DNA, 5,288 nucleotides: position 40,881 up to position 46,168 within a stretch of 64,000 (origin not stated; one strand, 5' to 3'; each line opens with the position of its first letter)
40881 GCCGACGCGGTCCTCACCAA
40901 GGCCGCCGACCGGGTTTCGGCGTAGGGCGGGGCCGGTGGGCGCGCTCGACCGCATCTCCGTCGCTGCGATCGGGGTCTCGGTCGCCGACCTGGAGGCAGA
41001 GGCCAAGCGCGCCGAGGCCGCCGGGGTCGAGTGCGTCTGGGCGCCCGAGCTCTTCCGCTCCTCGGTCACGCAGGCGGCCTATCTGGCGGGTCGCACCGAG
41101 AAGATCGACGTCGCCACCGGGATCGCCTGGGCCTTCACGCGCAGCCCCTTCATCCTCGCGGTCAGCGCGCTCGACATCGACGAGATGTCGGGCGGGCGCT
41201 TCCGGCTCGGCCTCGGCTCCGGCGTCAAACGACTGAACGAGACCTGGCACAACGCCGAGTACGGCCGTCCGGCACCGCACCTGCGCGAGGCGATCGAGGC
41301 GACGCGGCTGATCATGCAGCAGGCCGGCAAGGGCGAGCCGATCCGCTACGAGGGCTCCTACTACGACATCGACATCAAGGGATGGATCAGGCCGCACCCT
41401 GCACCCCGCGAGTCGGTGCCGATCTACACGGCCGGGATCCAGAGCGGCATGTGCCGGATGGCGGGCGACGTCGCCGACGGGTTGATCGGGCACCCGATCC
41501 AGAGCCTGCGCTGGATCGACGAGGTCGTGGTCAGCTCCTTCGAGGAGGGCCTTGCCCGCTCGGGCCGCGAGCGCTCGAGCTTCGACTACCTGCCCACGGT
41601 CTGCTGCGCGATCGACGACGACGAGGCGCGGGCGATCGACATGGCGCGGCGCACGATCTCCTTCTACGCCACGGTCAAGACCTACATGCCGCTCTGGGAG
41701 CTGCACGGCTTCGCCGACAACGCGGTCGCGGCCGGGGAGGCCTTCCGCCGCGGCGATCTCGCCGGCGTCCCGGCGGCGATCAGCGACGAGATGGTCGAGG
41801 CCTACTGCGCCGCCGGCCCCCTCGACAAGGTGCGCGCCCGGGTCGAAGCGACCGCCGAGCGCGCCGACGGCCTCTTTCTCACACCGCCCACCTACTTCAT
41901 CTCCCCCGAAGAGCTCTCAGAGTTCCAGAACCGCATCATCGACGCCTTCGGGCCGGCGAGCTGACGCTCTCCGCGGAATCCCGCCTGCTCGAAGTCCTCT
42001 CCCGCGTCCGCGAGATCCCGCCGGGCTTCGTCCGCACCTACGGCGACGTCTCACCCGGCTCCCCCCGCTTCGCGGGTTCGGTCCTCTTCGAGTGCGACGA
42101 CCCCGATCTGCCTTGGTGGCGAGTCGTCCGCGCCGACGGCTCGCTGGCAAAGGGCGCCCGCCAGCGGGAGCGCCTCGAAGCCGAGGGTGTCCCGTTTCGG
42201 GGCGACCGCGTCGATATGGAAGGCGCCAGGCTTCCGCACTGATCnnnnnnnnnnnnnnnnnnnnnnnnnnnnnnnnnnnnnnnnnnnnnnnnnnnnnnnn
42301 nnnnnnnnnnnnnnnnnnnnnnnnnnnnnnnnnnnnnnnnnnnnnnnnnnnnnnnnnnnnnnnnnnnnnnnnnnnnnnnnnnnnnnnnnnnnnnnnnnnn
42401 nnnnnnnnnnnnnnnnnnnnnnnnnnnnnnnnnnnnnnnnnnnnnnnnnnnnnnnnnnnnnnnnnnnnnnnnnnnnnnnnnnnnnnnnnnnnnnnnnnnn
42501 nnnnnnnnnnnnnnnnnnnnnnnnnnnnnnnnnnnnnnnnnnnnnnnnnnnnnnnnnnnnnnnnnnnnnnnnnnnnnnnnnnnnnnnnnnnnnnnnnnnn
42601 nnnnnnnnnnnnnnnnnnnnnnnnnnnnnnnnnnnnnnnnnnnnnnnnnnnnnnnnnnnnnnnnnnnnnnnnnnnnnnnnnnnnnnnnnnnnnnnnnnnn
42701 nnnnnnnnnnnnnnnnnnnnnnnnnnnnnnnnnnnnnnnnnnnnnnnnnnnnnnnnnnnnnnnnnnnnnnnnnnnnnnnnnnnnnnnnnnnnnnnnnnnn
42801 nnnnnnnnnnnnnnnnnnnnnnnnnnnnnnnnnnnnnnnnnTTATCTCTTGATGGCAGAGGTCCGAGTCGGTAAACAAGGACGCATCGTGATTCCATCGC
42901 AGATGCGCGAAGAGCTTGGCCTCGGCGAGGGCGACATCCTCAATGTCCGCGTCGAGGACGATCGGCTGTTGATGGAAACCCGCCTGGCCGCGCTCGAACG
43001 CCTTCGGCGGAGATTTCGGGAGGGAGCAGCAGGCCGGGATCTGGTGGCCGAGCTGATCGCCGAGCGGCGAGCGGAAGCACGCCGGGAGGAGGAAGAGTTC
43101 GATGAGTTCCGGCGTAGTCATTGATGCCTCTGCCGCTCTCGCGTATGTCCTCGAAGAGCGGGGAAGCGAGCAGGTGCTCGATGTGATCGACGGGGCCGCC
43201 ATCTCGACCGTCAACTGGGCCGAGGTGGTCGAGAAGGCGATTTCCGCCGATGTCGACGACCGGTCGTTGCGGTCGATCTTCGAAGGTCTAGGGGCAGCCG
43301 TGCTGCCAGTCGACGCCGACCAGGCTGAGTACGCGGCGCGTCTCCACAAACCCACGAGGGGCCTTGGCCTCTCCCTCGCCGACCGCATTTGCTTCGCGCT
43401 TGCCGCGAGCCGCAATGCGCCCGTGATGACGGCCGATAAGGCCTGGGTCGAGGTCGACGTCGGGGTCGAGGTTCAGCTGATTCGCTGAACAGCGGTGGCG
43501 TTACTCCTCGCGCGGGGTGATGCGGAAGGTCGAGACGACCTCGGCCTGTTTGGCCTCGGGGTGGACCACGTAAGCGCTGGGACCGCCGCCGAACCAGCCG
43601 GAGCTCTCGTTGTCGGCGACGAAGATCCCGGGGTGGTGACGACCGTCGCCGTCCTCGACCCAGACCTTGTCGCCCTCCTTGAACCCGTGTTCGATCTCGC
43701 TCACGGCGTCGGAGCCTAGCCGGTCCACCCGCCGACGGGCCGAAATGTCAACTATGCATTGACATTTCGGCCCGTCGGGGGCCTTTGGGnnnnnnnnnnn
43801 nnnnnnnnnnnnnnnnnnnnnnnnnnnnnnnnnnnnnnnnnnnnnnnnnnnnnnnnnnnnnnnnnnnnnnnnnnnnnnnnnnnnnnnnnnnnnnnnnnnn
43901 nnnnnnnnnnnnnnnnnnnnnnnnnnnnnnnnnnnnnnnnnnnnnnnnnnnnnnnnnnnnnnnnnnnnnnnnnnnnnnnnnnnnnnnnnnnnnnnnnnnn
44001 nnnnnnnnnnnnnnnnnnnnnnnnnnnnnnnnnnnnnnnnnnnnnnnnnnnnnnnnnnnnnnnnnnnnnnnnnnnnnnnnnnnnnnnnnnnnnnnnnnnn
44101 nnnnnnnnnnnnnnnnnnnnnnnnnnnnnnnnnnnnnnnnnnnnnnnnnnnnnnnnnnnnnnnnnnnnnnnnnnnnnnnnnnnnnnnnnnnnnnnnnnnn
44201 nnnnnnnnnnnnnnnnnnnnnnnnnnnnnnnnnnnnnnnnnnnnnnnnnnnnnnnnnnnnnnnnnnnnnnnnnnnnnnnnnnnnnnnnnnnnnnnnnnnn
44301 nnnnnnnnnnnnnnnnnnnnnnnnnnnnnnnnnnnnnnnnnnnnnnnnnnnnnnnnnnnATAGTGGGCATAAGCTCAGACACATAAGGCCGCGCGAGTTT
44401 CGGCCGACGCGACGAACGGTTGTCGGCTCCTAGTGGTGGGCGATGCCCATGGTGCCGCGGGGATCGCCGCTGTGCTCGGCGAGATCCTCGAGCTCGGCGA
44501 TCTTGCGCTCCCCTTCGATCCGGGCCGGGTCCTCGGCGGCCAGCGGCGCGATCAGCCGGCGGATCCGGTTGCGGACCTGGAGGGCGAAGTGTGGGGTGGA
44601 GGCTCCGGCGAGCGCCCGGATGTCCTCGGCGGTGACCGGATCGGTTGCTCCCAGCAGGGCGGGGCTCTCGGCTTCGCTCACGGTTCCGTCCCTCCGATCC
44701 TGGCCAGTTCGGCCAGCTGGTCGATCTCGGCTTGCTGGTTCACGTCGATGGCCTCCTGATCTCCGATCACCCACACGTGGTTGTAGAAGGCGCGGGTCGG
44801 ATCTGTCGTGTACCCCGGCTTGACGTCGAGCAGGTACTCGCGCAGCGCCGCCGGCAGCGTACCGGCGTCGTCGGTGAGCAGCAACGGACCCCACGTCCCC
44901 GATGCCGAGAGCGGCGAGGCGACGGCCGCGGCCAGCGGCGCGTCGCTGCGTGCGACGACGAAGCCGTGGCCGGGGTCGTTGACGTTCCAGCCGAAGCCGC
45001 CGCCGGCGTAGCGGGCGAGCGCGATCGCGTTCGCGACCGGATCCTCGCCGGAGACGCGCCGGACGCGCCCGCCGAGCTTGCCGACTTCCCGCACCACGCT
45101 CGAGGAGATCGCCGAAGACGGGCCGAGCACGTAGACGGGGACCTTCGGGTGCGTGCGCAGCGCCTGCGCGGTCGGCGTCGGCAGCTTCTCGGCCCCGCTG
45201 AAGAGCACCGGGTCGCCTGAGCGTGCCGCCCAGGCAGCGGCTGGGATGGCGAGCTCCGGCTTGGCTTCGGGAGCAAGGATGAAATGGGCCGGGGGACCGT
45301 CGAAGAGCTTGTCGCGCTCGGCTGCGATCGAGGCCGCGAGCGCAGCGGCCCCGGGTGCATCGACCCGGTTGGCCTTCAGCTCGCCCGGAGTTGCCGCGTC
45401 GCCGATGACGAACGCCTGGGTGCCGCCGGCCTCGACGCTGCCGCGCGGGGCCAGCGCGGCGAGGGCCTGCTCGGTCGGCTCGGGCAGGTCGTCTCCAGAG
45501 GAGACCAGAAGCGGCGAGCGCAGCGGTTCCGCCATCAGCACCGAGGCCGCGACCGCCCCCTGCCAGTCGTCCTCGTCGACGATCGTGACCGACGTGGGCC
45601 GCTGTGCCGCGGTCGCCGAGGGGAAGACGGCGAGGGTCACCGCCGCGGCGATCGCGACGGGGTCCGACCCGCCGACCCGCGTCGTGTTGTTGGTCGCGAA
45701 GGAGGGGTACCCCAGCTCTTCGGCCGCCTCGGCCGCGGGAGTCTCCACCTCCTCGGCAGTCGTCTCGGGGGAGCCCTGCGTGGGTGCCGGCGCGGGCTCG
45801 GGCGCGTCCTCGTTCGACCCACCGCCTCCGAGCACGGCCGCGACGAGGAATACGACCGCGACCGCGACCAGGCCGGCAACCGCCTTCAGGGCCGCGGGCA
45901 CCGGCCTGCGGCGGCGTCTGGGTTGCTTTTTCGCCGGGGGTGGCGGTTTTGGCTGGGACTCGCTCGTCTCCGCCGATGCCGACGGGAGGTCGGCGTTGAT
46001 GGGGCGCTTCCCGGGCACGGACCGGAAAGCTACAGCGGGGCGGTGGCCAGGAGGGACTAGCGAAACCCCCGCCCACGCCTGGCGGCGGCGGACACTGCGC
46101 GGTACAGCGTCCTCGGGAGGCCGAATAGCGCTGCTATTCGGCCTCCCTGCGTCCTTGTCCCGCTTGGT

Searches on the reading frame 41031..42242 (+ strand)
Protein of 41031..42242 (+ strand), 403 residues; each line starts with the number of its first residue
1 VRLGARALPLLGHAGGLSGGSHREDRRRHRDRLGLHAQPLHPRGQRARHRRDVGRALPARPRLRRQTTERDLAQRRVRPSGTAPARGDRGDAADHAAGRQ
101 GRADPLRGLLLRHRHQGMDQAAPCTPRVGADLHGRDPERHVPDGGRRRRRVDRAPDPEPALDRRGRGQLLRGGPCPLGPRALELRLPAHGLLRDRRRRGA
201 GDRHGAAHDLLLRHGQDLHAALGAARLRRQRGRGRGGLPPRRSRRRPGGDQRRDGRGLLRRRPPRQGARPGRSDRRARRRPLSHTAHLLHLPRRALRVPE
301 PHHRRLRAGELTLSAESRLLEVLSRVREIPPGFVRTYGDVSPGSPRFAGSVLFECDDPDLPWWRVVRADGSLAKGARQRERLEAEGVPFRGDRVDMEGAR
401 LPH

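Call 88: search_protein_families(library=pfam, proteins=[window:41031-42242:+], max_evalue=0.00001)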
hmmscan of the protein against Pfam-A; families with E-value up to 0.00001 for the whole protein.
window:41031-42242:+ (403 aa): 1 family
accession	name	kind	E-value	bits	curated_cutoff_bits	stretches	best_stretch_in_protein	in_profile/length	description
PF01035.26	DNA_binding_1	-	1.4e-09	38.1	27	1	321-387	5-81/81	6-O-methylguanine DNA methyltransferase, DNA binding domain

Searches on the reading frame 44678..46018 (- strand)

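Call 87: search_protein_families(library=pfam, proteins=[window:44678-46018:-], max_evalue=0.00001)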
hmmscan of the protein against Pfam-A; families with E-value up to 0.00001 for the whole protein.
window:44678-46018:- (446 aa): 1 family
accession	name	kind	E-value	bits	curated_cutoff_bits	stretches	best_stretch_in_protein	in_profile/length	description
PF04122.17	CW_binding_2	-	5.4e-14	53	24.9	0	255-309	26-73/73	Cell wall binding domain 2 (CWB2)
